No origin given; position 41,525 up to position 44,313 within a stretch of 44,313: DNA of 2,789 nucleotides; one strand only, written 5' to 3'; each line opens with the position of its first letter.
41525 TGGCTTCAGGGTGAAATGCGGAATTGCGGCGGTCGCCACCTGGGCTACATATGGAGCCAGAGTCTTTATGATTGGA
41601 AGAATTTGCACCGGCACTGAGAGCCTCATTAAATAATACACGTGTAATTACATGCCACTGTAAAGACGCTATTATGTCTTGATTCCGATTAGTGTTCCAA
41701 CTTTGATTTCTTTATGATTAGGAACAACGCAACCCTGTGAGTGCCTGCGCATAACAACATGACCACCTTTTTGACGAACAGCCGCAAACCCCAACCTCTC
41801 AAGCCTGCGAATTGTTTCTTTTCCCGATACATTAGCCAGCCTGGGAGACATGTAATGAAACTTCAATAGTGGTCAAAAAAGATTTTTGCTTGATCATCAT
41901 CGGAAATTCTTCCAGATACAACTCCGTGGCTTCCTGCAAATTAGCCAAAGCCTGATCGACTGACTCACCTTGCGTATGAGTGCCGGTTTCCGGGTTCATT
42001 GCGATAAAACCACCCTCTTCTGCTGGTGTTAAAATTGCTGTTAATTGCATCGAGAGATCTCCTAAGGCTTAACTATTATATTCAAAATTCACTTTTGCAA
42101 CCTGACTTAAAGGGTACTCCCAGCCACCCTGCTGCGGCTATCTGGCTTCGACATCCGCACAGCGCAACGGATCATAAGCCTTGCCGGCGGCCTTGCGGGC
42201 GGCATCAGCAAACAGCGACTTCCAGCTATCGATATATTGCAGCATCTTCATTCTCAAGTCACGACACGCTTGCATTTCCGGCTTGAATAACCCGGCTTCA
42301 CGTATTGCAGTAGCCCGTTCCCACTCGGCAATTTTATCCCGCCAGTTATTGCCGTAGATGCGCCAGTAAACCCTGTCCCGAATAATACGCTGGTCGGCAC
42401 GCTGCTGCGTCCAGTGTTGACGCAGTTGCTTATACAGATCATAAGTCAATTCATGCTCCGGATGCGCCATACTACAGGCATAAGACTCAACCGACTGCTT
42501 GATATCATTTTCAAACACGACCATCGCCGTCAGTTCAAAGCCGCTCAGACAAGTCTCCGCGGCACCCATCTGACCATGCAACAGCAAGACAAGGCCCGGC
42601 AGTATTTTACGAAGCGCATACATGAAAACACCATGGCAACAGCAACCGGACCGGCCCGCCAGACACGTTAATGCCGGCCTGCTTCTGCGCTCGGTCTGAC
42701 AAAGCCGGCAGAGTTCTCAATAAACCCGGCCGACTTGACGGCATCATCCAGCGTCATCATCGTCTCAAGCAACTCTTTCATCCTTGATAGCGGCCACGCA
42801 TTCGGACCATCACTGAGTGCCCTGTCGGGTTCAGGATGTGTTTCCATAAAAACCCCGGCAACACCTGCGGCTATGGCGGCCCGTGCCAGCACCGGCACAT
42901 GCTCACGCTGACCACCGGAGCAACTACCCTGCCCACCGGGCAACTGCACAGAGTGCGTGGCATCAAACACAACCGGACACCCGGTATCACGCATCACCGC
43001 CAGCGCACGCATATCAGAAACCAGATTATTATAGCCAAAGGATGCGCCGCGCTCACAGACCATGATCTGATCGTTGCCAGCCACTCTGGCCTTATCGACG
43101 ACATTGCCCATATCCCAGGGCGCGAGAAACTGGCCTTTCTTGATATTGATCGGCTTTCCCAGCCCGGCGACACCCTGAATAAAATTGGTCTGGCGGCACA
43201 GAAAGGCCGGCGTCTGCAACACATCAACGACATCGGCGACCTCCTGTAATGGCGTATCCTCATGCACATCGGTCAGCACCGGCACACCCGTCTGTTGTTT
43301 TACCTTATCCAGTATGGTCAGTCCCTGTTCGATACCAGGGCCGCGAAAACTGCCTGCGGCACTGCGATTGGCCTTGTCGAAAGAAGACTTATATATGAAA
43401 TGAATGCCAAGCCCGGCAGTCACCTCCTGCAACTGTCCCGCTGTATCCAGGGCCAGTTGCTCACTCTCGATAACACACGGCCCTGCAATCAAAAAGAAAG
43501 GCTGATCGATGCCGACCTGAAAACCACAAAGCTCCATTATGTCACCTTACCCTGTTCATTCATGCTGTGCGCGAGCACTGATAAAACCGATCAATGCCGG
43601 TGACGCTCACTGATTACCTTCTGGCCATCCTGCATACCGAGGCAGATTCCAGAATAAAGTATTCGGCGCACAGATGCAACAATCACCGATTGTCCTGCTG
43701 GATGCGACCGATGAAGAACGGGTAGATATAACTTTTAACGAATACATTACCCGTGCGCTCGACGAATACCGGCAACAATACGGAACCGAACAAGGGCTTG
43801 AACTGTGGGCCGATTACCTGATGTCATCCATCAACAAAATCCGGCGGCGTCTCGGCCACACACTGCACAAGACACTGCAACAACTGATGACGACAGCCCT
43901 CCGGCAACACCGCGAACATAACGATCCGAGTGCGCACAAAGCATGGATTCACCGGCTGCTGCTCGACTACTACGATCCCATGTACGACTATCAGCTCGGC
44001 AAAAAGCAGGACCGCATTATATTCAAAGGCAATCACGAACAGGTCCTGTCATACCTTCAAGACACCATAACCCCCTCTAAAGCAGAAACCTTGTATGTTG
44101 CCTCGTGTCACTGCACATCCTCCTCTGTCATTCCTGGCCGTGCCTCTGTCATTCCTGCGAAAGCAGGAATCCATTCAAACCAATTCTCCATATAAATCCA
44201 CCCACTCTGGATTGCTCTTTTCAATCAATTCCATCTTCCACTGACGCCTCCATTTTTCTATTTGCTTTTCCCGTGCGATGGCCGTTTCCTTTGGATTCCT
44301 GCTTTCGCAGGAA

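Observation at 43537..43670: CTP synthase collapsed into a ~130-bp mosaic of its own motifs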

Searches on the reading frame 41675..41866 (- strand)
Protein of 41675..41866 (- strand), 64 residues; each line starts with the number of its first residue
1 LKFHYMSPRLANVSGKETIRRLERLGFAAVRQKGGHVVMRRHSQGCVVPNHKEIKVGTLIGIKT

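Call 50: search_protein_families(library=pfam, proteins=[window:41675-41866:-], max_evalue=0.01)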
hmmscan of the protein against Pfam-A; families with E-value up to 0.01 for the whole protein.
window:41675-41866:- (64 aa): 1 family
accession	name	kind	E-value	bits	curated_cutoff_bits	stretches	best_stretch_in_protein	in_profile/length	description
PF07927.17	HicA_toxin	-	1.2e-12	48.1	27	1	15-62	1-52/58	HicA toxin of bacterial toxin-antitoxin,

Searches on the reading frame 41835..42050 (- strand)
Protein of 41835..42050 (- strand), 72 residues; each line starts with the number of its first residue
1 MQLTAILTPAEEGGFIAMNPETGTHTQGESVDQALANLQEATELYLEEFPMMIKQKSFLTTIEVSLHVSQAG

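Call 50: search_protein_families(library=pfam, proteins=[window:41835-42050:-], max_evalue=0.01)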
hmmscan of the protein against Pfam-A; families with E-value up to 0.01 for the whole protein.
window:41835-42050:- (72 aa): 2 families
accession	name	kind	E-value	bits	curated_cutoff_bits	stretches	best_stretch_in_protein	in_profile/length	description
PF24113.1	DUF7387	-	1.2e-05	26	27.9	1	10-47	19-56/85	Family of unknown function (DUF7387)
PF15919.11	HicB_lk_antitox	-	0.009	16.6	27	1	22-50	21-49/123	HicB_like antitoxin of bacterial toxin-antitoxin system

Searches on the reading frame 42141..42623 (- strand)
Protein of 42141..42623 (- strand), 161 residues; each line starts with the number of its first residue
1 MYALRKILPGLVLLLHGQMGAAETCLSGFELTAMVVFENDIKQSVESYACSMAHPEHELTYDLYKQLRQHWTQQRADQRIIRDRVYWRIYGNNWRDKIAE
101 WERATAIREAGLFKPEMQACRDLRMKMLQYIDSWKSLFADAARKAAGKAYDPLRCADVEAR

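Call 50: search_protein_families(library=pfam, proteins=[window:42141-42623:-], max_evalue=0.01)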
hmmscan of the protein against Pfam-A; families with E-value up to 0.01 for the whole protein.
window:42141-42623:- (161 aa): 0 families

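Call 62: find_encoding_contigs(protein=window:42141-42623:-, flank=8000, max_places=10)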
Protein window:42141-42623:- (161 aa): 2 contigs read that carry it; 1 place shown.
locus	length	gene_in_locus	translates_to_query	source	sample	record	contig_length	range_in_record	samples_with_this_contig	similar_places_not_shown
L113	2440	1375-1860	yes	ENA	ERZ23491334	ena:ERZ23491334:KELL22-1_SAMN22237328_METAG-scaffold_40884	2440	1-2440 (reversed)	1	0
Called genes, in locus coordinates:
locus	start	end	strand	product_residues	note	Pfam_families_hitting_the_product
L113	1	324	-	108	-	?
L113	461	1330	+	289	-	PF00793:DAHP_synth_1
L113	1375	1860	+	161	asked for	-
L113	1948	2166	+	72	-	PF24113:DUF7387 (weak)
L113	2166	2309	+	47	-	-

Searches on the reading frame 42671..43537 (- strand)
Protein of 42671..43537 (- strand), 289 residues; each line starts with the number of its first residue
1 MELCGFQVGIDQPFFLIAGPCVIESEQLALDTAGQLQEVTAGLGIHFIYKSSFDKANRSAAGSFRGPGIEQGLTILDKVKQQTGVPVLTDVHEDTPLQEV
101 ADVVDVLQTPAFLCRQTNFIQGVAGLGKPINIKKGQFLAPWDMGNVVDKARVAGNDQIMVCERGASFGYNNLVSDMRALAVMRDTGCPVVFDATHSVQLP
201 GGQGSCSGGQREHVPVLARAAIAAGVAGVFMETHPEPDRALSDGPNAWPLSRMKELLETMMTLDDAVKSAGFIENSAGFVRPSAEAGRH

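Call 24: find_encoding_contigs(protein=window:42671-43537:-, flank=4000, max_places=10)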
Protein window:42671-43537:- (289 aa): 2 contigs read that carry it; 1 place shown.
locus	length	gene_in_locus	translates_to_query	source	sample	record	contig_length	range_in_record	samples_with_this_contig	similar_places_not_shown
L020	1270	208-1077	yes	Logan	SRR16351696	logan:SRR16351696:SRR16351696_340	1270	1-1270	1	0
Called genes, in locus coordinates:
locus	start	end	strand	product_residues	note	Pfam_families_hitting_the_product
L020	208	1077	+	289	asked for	PF00793:DAHP_synth_1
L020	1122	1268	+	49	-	?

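Call 33: find_related_loci(query=window:42671-43537:-, collection=genome_contigs, flank=2500)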
Query window:42671-43537:- (289 aa) in genome_contigs; peptide patterns used: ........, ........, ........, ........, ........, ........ (x = any residue, [..] = any of these).
600 stretches matched a pattern (row limit reached: there are more); 600 encode a relative of the query (tblastn E <= 1e-3); the best 80 are kept; 80 distinct loci.
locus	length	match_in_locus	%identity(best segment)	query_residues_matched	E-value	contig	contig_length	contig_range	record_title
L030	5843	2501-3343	78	1-281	2e-151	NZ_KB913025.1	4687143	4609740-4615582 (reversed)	Methylovulum miyakonense HT12 MetmiDRAFT_scaffold1.1, whole genome shotgun sequence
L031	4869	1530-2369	76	1-282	7e-150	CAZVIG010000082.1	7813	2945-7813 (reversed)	MAG TPA_asm: uncultured Sedimenticola sp. isolate binchicken_co188_226 genome assembly, contig: NODE_8937_length_7813_co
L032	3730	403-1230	79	1-276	1e-150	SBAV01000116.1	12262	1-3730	MAG: Methylobacter tundripaludum isolate Bin_16_1 Ba_contig3833, whole genome shotgun sequence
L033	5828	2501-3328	76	1-276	4e-145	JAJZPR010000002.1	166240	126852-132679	MAG: Proteobacteria bacterium isolate SKS1.bin131 NODE_100_length_166240_cov_9.513078, whole genome shotgun sequence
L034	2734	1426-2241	77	1-272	6e-153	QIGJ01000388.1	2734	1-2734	MAG: Gammaproteobacteria bacterium isolate SZUA-152 Ga0063293_10074072, whole genome shotgun sequence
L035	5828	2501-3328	78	1-276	8e-145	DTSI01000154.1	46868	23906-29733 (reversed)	MAG TPA_asm: Methylococcaceae bacterium isolate UWMA-0047 NODE_98_length_46868_cov_0.384143, whole genome shotgun sequen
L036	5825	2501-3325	77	1-275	4e-144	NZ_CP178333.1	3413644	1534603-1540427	Ectothiorhodospira shaposhnikovii strain PHS-Q chromosome, complete genome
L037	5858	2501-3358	74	1-283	4e-144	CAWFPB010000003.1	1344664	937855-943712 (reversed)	MAG: uncultured Gammaproteobacteria bacterium isolate MFD05684.bin.1.113 genome assembly, contig: contig_31040, whole ge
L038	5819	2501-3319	75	1-273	6e-144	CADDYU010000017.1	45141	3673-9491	Methylococcaceae bacterium isolate 8 genome assembly, contig: NODE_420_length_45141_cov_8.489648, whole genome shotgun s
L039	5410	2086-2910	77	1-275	6e-144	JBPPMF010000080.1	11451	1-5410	MAG: Thiobacillus sp. isolate BIOS2019_out_114 k131_429056, whole genome shotgun sequence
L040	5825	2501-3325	80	1-275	7e-144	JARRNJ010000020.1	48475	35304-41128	MAG: Gammaproteobacteria bacterium isolate Spart_121_MAG scaffold_286, whole genome shotgun sequence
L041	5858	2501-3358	74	1-287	3e-143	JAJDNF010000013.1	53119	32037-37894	MAG: Chromatiaceae bacterium isolate ALJrbin.18 k141_2103613, whole genome shotgun sequence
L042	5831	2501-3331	76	1-277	1e-142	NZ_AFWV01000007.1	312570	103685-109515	Thiocapsa marina 5811 ctg470, whole genome shotgun sequence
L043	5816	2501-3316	76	3-274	1e-142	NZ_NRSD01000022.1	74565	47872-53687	Thiocapsa imhoffii strain DSM 21303 scaffold0022, whole genome shotgun sequence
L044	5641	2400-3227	78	1-276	3e-143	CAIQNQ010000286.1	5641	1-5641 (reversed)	MAG: uncultured Methylococcaceae bacterium isolate Ki1-1-6m_bin-0573 genome assembly, contig: bin-0573:286/298, whole ge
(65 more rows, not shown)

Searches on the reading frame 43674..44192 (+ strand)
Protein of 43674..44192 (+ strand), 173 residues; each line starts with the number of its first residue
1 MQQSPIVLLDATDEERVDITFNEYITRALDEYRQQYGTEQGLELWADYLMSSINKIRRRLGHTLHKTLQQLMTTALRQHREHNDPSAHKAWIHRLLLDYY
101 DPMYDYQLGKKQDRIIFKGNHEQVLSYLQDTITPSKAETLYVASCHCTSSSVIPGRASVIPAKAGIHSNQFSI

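Call 50: search_protein_families(library=pfam, proteins=[window:43674-44192:+], max_evalue=0.01)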
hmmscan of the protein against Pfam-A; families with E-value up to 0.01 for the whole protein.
window:43674-44192:+ (173 aa): 0 families

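Call 61: find_encoding_contigs(protein=window:43674-44192:+, flank=8000, max_places=10)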
Protein window:43674-44192:+ (173 aa): no gene with exactly this product is on record in the collection.
